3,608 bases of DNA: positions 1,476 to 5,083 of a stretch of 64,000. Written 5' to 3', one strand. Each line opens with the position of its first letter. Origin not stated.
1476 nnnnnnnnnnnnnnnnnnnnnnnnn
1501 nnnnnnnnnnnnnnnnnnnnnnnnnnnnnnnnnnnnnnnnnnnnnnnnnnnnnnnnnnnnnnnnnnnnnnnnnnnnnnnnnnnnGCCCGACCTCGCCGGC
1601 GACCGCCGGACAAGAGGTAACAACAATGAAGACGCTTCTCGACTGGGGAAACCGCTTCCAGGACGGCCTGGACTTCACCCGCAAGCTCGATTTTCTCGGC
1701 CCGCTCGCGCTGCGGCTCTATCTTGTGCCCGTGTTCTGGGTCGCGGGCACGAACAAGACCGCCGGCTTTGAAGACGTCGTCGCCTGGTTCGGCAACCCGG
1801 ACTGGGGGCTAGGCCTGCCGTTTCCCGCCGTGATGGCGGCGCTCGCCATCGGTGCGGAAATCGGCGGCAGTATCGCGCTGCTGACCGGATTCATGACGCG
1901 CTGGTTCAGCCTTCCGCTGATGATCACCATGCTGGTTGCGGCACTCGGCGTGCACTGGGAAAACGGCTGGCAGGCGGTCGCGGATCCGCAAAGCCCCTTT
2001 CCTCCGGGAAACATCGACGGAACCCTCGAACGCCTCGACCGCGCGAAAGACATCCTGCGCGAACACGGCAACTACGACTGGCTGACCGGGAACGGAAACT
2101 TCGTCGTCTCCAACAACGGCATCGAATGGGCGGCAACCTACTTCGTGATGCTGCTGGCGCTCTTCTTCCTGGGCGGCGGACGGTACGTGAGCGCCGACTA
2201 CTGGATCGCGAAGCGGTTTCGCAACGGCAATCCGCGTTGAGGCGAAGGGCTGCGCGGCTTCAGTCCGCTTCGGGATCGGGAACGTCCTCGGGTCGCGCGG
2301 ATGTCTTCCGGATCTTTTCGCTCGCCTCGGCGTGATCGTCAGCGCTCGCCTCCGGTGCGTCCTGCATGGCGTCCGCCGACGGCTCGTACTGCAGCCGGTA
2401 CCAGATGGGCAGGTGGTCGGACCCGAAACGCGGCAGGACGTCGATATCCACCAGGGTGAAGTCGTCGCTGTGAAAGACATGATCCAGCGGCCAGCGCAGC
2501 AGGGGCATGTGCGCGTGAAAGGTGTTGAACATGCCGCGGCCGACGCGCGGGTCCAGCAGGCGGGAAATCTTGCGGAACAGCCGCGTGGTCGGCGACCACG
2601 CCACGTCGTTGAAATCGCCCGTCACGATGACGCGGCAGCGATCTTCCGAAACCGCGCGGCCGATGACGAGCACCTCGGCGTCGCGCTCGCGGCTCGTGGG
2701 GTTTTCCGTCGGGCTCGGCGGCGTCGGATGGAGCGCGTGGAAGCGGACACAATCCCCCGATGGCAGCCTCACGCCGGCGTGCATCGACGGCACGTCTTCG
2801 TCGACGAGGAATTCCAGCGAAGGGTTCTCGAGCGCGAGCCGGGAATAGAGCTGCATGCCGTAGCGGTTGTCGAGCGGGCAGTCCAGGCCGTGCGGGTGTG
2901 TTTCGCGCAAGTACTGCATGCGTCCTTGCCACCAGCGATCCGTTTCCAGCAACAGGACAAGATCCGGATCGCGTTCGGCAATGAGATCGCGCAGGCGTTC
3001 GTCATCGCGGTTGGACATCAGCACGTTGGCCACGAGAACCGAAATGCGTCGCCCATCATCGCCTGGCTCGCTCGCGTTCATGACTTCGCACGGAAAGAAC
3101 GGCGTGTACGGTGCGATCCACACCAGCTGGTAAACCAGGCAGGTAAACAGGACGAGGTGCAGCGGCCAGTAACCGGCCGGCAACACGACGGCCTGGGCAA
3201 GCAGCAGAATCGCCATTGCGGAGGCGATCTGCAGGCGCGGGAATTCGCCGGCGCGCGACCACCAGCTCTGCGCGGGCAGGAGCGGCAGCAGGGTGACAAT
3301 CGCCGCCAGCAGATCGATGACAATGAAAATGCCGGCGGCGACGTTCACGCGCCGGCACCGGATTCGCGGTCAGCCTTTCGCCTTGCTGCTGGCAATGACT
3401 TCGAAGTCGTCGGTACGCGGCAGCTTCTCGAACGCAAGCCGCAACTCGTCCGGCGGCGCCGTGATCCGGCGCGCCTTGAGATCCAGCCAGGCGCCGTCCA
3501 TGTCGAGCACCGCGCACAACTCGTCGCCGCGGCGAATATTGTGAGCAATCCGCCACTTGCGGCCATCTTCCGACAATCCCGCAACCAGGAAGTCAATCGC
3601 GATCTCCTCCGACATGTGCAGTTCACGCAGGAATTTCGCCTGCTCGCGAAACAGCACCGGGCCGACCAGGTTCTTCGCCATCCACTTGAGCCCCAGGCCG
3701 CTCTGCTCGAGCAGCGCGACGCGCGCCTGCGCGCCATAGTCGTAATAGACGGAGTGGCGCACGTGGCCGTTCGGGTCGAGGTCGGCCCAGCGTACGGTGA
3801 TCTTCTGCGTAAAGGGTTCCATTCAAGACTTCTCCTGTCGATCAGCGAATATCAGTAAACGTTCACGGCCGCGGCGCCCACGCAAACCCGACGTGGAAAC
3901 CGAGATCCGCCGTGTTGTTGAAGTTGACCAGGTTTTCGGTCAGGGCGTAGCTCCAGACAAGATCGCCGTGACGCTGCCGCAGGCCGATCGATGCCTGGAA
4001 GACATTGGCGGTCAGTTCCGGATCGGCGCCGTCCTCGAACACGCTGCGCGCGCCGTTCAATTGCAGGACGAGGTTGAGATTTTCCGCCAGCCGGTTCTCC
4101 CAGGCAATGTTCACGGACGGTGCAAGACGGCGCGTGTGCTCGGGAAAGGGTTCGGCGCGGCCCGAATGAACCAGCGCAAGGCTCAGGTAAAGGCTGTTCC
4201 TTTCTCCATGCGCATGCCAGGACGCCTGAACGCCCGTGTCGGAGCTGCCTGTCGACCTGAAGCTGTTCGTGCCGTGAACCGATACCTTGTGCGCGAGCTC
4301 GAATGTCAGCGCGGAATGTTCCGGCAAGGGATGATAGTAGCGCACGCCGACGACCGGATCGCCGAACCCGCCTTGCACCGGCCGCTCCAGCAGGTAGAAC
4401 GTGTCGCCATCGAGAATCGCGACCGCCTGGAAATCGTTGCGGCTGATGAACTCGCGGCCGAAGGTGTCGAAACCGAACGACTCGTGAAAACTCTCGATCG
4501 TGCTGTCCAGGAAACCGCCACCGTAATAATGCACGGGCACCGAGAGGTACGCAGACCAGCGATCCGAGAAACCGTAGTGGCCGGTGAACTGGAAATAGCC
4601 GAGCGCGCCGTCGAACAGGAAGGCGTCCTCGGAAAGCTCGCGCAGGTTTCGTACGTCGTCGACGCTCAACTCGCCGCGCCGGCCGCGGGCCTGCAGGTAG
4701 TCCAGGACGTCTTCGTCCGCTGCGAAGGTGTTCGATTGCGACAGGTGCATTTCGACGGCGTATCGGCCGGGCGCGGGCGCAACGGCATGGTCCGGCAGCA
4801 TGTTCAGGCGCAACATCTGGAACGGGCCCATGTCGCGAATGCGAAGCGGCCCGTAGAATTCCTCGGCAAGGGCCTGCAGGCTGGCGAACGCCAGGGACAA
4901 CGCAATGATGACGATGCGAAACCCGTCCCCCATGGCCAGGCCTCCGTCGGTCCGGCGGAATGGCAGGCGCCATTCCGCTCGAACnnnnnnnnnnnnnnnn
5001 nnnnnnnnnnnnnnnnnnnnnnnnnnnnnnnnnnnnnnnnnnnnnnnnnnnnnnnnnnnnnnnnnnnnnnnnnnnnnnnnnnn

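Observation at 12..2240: MNIO (DUF692), DUF2063 and DoxX genes: maturase half of a copper-linked RiPP (Hvf/bufferin-type) cluster cut by the window edge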

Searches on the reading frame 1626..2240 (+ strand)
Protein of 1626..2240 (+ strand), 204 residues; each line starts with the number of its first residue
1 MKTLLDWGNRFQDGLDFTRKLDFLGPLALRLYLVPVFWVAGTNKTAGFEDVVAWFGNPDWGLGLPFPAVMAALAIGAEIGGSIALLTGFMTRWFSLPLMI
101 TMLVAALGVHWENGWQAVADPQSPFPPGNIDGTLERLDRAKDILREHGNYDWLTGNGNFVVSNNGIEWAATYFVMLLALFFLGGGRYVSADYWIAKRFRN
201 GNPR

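Call 3: search_protein_families(library=pfam, proteins=[window:1626-2240:+], max_evalue=0.01)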
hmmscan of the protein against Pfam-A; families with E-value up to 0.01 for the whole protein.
window:1626-2240:+ (204 aa): 2 families
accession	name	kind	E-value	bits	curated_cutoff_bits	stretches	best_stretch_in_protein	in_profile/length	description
PF07681.17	DoxX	-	2e-20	73.6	23.6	1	26-111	2-85/85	DoxX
PF07291.16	MauE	-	0.0018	19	27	1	27-108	6-86/128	Methylamine utilisation protein MauE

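Call 4: search_protein_families(library=ncbifam, proteins=[window:1626-2240:+], max_evalue=0.01)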
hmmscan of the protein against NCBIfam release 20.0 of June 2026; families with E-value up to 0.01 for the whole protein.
window:1626-2240:+ (204 aa): 1 family
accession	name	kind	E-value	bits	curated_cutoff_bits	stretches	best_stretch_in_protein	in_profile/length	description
NF050144.1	matur_HvfX_fam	equivalog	4.4e-70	235.1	80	1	23-194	1-164/165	HvfX family Cu-binding RiPP maturation protein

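Call 6: find_encoding_contigs(protein=window:1626-2240:+, flank=10000, max_places=6)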
Protein window:1626-2240:+ (204 aa): 2 contigs read that carry it; 2 places shown.
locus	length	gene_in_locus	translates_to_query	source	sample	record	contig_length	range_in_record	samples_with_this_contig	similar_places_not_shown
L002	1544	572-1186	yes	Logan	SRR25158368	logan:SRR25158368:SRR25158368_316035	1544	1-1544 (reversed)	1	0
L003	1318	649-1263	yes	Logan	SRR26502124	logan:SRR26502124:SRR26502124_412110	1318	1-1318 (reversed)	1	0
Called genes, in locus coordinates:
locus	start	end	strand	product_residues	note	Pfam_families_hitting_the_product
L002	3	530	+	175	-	?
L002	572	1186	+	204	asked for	PF07681:DoxX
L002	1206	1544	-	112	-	?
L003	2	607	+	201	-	?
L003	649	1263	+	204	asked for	PF07681:DoxX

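Call 58: list_cluster_members(proteins=[P0122, P0002, window:829-1584:+, window:1626-2240:+, window:2260-3348:-])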
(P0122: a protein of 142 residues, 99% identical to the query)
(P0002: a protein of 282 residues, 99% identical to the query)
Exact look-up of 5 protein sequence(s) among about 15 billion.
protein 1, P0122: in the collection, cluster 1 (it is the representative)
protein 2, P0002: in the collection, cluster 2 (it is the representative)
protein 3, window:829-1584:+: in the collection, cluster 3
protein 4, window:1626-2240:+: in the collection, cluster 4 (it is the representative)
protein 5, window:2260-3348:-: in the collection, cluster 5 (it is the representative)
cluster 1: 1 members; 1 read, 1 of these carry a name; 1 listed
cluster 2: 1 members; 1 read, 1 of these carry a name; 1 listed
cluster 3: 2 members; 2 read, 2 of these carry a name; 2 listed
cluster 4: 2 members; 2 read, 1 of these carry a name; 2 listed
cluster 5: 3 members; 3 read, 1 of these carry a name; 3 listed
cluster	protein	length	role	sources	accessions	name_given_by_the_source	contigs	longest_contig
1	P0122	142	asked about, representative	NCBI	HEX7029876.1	MAG TPA: DUF1841 family protein [Gammaproteobacteria bacterium]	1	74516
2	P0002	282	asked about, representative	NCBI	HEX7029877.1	MAG TPA: DUF692 domain-containing protein [Gammaproteobacteria bacterium]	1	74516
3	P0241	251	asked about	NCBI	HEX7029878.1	MAG TPA: putative DNA-binding domain-containing protein [Gammaproteobacteria bacterium]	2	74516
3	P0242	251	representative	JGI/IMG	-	hypothetical protein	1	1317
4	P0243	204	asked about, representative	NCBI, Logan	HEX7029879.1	MAG TPA: DoxX family protein [Gammaproteobacteria bacterium]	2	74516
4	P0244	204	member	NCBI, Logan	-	-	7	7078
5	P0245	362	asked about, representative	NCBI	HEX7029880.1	MAG TPA: endonuclease/exonuclease/phosphatase family protein [Gammaproteobacteria ...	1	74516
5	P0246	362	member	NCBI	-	-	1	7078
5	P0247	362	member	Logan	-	-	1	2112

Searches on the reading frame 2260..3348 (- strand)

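Call 3: search_protein_families(library=pfam, proteins=[window:2260-3348:-], max_evalue=0.01)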
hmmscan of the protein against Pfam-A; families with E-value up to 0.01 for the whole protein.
window:2260-3348:- (362 aa): 1 family
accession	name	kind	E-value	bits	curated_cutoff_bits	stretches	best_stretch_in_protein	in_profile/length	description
PF03372.29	Exo_endo_phos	-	3.7e-35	122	24.5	1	107-312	3-225/225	Endonuclease/Exonuclease/phosphatase family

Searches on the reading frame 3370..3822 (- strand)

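Call 3: search_protein_families(library=pfam, proteins=[window:3370-3822:-], max_evalue=0.01)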
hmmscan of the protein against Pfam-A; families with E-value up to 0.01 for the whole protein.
window:3370-3822:- (150 aa): 2 families
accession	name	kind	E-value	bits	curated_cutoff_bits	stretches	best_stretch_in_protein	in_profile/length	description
PF13279.12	4HBT_2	-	4.4e-21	76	25.5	1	10-130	1-121/122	Thioesterase-like superfamily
PF20791.3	Acyl-ACP_TE_C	-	0.00075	20.1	21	1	4-29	8-33/101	Acyl-ACP thioesterase C-terminal domain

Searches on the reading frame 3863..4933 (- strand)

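Call 3: search_protein_families(library=pfam, proteins=[window:3863-4933:-], max_evalue=0.01)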
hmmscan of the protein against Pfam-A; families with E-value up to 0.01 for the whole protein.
window:3863-4933:- (356 aa): 1 family
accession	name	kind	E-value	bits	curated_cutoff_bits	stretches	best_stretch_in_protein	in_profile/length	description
PF11383.14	DUF3187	-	2.9e-27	96.1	24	1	102-351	69-317/320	Protein of unknown function (DUF3187)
